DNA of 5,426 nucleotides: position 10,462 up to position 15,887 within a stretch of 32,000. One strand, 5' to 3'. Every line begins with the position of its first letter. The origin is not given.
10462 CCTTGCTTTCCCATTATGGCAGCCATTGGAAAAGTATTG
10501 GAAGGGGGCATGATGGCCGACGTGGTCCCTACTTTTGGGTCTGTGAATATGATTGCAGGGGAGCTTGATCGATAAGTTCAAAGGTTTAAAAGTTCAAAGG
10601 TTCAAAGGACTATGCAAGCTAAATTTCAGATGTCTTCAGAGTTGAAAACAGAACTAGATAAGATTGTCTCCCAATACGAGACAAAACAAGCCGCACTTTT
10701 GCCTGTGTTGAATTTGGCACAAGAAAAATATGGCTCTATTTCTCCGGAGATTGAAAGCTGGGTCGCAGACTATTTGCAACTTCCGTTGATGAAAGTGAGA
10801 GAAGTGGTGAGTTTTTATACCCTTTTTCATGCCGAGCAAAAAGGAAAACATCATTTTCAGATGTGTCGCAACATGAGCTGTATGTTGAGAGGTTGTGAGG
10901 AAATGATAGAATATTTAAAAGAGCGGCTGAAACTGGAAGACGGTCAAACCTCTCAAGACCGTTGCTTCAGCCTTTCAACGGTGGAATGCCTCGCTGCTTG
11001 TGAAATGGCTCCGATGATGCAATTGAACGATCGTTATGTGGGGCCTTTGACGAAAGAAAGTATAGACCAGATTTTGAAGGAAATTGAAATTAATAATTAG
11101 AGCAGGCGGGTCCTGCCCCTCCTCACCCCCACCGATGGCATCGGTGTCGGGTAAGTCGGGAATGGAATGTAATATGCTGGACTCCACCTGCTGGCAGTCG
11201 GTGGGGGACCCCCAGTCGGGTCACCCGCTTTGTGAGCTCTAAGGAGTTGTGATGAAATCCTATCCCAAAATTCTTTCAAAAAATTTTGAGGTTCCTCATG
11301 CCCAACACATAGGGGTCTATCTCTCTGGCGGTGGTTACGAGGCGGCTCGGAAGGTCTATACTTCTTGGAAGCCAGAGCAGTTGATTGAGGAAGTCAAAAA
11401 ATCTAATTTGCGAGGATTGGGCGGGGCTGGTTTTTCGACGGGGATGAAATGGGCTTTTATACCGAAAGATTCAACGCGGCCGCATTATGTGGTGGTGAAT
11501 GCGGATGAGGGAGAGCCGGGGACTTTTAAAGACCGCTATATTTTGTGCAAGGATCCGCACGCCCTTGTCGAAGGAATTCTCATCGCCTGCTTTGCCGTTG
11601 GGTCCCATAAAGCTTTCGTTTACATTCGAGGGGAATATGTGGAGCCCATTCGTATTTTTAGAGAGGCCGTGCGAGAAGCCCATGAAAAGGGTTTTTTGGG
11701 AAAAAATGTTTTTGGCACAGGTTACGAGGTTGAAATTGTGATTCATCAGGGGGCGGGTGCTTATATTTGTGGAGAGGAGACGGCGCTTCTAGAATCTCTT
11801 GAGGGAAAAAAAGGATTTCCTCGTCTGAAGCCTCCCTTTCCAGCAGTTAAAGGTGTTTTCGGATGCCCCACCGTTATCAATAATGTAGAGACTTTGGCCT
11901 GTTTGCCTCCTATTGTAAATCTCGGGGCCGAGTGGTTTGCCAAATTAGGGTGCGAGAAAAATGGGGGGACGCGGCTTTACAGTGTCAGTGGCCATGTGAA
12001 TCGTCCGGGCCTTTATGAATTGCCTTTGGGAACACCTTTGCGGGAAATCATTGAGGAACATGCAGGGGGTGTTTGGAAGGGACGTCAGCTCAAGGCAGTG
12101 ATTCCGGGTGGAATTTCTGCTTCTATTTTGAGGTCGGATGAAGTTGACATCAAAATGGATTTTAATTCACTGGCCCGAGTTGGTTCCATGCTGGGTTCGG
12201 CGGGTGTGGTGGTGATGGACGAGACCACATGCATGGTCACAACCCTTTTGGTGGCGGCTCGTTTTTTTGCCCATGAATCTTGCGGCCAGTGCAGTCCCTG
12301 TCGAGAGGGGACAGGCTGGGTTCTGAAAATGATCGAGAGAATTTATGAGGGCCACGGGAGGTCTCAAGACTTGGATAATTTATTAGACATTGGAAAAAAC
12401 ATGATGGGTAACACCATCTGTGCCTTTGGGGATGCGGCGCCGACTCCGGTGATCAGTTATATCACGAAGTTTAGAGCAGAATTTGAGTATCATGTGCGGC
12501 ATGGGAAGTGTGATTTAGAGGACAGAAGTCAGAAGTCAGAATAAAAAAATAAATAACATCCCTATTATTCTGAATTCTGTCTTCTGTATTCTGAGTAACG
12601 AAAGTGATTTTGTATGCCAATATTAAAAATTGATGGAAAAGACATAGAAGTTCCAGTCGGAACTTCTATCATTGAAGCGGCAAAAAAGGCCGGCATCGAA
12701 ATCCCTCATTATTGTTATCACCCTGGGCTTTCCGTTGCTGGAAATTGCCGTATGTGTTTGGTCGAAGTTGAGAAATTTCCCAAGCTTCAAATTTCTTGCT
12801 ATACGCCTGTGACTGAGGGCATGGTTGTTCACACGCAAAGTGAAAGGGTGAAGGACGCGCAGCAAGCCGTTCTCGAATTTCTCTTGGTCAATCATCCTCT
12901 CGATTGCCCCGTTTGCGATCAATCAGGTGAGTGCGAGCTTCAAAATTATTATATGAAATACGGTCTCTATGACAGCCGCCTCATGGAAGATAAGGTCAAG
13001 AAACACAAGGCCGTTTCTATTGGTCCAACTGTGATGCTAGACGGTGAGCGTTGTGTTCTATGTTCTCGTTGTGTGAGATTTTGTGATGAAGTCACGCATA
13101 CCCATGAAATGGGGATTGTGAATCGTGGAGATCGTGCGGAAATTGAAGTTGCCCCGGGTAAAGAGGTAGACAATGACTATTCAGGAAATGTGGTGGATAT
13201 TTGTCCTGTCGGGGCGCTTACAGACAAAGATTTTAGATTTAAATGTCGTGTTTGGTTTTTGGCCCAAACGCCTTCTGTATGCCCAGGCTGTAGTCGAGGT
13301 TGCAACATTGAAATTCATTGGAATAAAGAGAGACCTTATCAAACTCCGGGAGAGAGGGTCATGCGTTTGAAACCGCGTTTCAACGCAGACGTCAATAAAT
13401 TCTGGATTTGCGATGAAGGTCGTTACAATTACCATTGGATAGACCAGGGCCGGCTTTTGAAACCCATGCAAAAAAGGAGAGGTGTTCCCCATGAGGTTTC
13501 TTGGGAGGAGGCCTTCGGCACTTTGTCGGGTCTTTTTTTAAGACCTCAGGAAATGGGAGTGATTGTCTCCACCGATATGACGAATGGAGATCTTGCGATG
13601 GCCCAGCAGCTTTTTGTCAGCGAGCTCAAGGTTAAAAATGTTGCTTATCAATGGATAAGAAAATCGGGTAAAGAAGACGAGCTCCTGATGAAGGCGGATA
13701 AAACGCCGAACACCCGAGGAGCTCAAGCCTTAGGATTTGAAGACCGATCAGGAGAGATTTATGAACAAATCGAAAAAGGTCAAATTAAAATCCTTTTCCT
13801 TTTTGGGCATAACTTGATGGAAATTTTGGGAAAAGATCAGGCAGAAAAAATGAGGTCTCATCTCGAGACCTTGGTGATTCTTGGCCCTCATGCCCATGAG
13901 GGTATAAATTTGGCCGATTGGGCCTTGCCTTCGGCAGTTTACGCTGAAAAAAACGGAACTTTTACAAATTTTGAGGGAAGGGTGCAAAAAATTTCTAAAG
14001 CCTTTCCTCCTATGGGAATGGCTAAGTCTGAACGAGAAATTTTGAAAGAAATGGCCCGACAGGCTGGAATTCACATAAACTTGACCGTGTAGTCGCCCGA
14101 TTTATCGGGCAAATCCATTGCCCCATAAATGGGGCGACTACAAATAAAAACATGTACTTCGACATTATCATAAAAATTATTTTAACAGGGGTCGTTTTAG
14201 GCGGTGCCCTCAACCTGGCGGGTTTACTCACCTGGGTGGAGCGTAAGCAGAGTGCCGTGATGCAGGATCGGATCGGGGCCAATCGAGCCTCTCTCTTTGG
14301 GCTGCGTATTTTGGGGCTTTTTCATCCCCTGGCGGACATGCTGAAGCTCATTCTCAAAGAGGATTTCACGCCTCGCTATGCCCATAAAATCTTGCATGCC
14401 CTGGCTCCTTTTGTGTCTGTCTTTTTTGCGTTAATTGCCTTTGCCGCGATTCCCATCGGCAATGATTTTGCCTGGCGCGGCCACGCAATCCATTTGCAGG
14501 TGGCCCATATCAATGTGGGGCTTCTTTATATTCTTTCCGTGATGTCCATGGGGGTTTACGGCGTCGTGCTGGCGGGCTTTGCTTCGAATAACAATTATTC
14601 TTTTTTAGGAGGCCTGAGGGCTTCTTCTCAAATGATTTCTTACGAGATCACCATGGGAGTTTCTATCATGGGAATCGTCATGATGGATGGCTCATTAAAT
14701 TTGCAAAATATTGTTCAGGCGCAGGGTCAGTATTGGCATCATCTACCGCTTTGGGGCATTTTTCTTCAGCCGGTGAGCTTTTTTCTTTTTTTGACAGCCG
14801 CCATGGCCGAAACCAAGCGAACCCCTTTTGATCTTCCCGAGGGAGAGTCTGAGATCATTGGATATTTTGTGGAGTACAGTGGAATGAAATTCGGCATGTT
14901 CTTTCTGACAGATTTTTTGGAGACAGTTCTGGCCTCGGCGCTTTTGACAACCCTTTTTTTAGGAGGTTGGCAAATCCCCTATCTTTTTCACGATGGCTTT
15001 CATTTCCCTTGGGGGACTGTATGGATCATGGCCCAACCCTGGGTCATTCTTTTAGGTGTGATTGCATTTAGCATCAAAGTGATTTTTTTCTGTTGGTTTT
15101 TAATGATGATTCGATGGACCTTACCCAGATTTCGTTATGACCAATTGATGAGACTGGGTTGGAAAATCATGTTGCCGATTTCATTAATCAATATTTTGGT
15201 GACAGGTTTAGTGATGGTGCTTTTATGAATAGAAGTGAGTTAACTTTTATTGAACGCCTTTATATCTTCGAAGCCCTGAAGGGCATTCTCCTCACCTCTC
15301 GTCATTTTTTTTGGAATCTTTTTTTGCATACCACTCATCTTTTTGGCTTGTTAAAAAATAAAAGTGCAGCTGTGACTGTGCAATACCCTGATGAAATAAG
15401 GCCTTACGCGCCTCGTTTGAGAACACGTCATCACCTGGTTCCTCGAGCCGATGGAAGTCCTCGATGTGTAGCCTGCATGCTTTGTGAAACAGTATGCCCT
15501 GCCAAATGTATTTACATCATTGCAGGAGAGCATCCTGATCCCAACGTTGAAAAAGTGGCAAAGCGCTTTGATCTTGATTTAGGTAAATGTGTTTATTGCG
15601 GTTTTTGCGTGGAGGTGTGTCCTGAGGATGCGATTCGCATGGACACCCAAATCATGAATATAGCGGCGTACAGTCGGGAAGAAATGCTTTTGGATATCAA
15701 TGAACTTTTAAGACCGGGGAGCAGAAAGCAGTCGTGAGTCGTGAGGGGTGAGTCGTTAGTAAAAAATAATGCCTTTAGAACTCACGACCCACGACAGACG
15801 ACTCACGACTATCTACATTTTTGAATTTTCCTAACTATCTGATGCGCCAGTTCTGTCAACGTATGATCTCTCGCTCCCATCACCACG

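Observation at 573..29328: Intergenic hairpins with arms made of 7-8 nt tandem arrays, each unit carrying a stop codon: conserved architecture, variable sequence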

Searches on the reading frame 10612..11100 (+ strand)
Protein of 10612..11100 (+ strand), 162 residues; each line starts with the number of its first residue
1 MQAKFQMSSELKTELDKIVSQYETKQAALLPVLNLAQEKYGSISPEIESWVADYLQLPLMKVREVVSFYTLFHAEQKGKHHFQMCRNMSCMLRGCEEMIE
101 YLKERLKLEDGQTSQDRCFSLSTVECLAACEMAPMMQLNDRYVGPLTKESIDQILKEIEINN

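Call 9: search_protein_families(library=pfam, proteins=[window:10612-11100:+])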
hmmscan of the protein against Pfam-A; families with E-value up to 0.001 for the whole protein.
window:10612-11100:+ (162 aa): 1 family
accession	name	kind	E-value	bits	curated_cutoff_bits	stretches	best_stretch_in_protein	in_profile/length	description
PF01257.25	2Fe-2S_thioredx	-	4.1e-49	166.6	24.8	1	16-158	2-144/145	Thioredoxin-like [2Fe-2S] ferredoxin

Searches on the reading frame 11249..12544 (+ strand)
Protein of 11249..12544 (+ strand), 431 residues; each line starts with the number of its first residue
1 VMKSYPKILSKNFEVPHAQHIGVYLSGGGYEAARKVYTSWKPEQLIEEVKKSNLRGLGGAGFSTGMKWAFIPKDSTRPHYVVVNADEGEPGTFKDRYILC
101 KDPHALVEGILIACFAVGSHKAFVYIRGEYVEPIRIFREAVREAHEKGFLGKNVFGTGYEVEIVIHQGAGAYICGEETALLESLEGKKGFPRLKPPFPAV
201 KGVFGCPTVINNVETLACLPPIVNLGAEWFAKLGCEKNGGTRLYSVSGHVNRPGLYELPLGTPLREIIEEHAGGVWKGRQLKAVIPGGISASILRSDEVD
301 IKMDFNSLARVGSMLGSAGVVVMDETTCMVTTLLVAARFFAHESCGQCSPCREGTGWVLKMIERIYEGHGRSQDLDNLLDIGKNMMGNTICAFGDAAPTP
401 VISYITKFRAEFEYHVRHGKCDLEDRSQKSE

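Call 7: search_protein_families(library=pfam, proteins=[window:11249-12544:+])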
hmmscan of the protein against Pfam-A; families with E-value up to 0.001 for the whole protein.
window:11249-12544:+ (431 aa): 4 families
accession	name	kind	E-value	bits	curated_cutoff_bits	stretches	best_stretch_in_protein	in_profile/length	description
PF01512.22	Complex1_51K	-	7.3e-47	159.5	31.2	1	49-219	1-148/150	Nuo51 FMN-binding domain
PF10589.14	NADH_4Fe-4S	-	1.1e-30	105.7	23.5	1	336-415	6-85/85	NADH-ubiquinone oxidoreductase-F iron-sulfur binding region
PF10531.15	SLBB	-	8.7e-10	38.7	27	1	245-278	3-36/55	SLBB domain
PF22461.2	SLBB_2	-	2.1e-09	37.8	27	1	243-299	2-60/79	SLBB domain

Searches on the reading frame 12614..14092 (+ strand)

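Call 7: search_protein_families(library=pfam, proteins=[window:12614-14092:+])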
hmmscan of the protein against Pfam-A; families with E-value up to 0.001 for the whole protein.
window:12614-14092:+ (492 aa): 7 families
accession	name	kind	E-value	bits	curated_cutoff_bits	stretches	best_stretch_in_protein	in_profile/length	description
PF22117.2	Fer4_Nqo3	-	1.7e-25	89.4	27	1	137-203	1-67/67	NADH-quinone oxidoreductase subunit 3, ferredoxin-like domain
PF00384.28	Molybdopterin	-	3.1e-22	79.5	24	1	372-482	238-352/353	Molybdopterin oxidoreductase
PF13510.11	Fer2_4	-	5.4e-21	74.9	22.8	1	4-76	6-81/82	2Fe-2S iron-sulfur cluster binding domain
PF10588.14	NADH-G_4Fe-4S_3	-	1.2e-18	66.8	27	1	84-122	2-40/40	NADH-ubiquinone oxidoreductase-G iron-sulfur binding region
PF00111.32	Fer2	-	4.3e-09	36.6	21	1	5-53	2-48/77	2Fe-2S iron-sulfur cluster binding domain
PF22151.2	Fer4_NDSU1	-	3.9e-06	26.7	23.8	1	244-273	21-50/51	NADH-ubiquinone oxidoreductase NDSU1/NuoG-like, 4Fe-4S domain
PF04879.21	Molybdop_Fe4S4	-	1.2e-05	25.7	22.7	1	219-273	4-50/55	Molybdopterin oxidoreductase Fe4S4 domain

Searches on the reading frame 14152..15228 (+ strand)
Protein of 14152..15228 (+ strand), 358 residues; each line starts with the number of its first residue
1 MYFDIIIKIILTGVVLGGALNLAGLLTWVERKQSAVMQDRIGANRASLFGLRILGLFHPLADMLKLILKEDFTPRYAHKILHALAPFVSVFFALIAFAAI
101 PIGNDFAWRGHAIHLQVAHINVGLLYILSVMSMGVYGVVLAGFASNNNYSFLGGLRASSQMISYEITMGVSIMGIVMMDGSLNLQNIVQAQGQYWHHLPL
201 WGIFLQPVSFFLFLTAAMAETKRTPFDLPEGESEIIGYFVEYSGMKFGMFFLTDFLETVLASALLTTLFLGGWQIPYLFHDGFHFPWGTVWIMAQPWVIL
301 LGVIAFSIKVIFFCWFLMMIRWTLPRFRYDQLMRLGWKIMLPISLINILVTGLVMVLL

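Call 7: search_protein_families(library=pfam, proteins=[window:14152-15228:+])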
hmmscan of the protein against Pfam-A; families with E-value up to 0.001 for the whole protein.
window:14152-15228:+ (358 aa): 1 family
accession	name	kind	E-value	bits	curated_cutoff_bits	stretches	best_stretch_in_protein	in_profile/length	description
PF00146.26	NADHdh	-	1.4e-107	359.9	27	1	15-351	7-297/298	NADH dehydrogenase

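Call 8: find_related_loci(query=window:14152-15228:+, collection=genome_contigs, flank=10000)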
Query window:14152-15228:+ (358 aa) in genome_contigs; peptide patterns used: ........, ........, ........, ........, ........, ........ (x = any residue, [..] = any of these).
600 stretches matched a pattern (row limit reached: there are more); 596 encode a relative of the query (tblastn E <= 1e-3); the best 80 are kept; 80 distinct loci.
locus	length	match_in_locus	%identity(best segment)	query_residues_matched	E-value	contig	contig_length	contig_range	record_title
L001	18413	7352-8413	71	1-353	7e-169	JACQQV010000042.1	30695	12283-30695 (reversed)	MAG: Candidatus Omnitrophota bacterium isolate NC_groundwater_1342_Ag_S-0.2um_51_121 S_p2_S4_coassembly_k141_2644890, wh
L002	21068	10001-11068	64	5-358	3e-158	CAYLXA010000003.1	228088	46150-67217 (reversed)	MAG TPA_asm: uncultured bacterium isolate SRP329715_co1_385 genome assembly, contig: NODE_25_length_228088_cov_14.184986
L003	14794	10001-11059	65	6-357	3e-157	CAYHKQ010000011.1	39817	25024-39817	MAG TPA_asm: uncultured Elusimicrobia bacterium isolate ERP119705_co13_641 genome assembly, contig: NODE_1184_length_398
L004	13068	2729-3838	64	1-356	2e-154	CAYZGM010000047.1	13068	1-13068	MAG TPA_asm: uncultured Planctomycetia bacterium isolate binchicken_co248_287 genome assembly, contig: NODE_5989_length_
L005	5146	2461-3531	63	1-355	2e-156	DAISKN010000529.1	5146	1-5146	MAG TPA_asm: Acidobacteriota bacterium isolate CTOTU25575 NODE_11255_length_5146_cov_4.616775, whole genome shotgun sequ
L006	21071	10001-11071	65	4-358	2e-154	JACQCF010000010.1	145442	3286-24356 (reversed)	MAG: Candidatus Omnitrophota bacterium isolate NC_groundwater_961_Pr1_S-0.2um_46_24 Montesol18-Sp2_coassembly_scaffold_5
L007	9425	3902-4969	64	1-355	2e-154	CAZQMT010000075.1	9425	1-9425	MAG TPA_asm: uncultured Vicinamibacterales bacterium isolate SRP092796_co5_802 genome assembly, contig: NODE_13855_lengt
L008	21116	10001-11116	64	1-358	9e-154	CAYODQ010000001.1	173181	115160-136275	MAG TPA_asm: uncultured Planctomycetia bacterium isolate SRP150892_co2_25 genome assembly, contig: NODE_63_length_173181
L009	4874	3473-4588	63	1-357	9e-156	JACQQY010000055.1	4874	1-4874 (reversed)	MAG: Candidatus Omnitrophota bacterium isolate NC_groundwater_1345_Ag_S-0.2um_53_61 S_p2_S4_coassembly_k141_2015108, who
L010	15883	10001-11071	65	4-358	5e-153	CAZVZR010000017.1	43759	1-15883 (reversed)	MAG TPA_asm: uncultured Planctomycetales bacterium isolate SRP193066_co2_435 genome assembly, contig: NODE_352_length_43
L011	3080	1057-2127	64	4-358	4e-160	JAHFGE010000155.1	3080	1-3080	MAG: Candidatus Omnitrophota bacterium isolate nzgw308 NODE_179366_length_3081_cov_3.073649, whole genome shotgun sequen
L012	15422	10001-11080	63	1-358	2e-152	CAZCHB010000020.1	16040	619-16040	MAG TPA_asm: uncultured Planctomycetales bacterium isolate SRP342105_co1_318 genome assembly, contig: NODE_4896_length_1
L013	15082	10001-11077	63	1-357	1e-151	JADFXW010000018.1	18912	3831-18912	MAG: Candidatus Omnitrophota bacterium isolate nDJH2bin13 nDJH2_bin13_NODE_18_length_18912_cov_2.907852, whole genome sh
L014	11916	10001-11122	62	1-358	1e-151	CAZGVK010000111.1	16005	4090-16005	MAG TPA_asm: uncultured Elusimicrobia sp. isolate binchicken_co203_514 genome assembly, contig: k141_3781443, whole geno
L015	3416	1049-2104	64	6-343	7e-157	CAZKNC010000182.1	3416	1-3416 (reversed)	MAG TPA_asm: uncultured Planctomycetia bacterium isolate binchicken_co95_84 genome assembly, contig: NODE_19117_length_3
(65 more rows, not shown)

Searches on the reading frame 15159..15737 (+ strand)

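Call 9: search_protein_families(library=pfam, proteins=[window:15159-15737:+])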
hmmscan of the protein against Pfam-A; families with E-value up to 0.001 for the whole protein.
window:15159-15737:+ (192 aa): 11 families
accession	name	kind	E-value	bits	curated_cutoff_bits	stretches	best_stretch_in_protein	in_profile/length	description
PF00037.32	Fer4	-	2e-11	43.6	21.1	1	140-160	4-24/24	4Fe-4S binding domain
PF12838.12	Fer4_7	-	2.4e-09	38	27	1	102-158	1-52/52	4Fe-4S dicluster domain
PF14697.11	Fer4_21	-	4.4e-08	33.6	35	1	140-161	37-59/59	4Fe-4S dicluster domain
PF13183.11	Fer4_8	-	9e-08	33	27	0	141-156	2-17/68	4Fe-4S dicluster domain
PF13187.11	Fer4_9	-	1.6e-07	31.7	27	1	102-159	1-52/52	4Fe-4S dicluster domain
PF13484.11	Fer4_16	-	1e-06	29.9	30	1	143-165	1-24/66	4Fe-4S double cluster binding domain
PF12797.12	Fer4_2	-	2e-06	27.8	24.5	0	139-156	5-22/22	4Fe-4S binding domain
PF13237.11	Fer4_10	-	2.1e-06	28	25.5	1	102-155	8-53/53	4Fe-4S dicluster domain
PF12837.12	Fer4_6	-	4.6e-06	26.8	25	0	141-159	6-24/24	4Fe-4S binding domain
PF13534.11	Fer4_17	-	1.4e-05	26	22.2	0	101-115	44-58/61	4Fe-4S dicluster domain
PF13746.11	Fer4_18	-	0.00015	22.3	27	0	131-168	48-86/114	4Fe-4S dicluster domain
